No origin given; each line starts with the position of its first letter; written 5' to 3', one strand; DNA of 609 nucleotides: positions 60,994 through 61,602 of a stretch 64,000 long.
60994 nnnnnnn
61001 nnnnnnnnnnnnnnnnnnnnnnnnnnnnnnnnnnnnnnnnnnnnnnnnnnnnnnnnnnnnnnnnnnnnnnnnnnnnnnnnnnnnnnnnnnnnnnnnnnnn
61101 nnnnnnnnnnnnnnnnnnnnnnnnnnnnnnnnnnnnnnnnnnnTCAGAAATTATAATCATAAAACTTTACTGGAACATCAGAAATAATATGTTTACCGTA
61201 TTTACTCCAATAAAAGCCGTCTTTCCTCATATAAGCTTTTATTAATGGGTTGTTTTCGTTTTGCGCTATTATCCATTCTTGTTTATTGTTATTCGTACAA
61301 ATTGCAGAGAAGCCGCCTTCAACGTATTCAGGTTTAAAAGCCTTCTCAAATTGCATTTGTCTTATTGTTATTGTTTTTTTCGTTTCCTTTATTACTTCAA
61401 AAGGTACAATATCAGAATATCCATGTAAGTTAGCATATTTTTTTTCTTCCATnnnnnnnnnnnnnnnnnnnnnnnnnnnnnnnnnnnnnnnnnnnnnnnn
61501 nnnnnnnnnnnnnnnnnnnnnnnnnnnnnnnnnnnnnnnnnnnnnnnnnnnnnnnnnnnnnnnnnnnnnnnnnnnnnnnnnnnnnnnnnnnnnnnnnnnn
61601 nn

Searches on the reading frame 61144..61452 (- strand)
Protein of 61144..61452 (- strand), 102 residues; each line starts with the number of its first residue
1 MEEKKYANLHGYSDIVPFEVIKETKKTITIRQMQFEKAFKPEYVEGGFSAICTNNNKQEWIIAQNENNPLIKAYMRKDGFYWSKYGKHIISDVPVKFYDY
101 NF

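Call 26: find_encoding_contigs(protein=window:61144-61452:-, flank=10000, max_places=4)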
Protein window:61144-61452:- (102 aa): 4 contigs read that carry it; 4 places shown.
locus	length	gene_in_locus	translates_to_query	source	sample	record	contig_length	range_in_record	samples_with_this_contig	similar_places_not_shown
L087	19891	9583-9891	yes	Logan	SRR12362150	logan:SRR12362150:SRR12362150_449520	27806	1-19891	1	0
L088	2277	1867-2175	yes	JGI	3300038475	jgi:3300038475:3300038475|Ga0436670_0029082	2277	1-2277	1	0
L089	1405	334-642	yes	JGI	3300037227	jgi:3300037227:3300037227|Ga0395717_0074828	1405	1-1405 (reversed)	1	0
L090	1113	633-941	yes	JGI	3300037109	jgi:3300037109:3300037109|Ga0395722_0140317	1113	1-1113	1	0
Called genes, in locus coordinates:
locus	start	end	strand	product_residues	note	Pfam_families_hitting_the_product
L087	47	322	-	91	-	-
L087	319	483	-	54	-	-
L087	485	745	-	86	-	-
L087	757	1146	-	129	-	-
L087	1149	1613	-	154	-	-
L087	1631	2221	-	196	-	-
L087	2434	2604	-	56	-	-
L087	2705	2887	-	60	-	-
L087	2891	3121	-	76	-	-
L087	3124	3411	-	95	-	-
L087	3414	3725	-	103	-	-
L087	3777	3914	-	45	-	-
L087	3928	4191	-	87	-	-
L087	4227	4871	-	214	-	-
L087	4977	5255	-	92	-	-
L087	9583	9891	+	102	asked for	-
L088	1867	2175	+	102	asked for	-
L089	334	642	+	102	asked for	-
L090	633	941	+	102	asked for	-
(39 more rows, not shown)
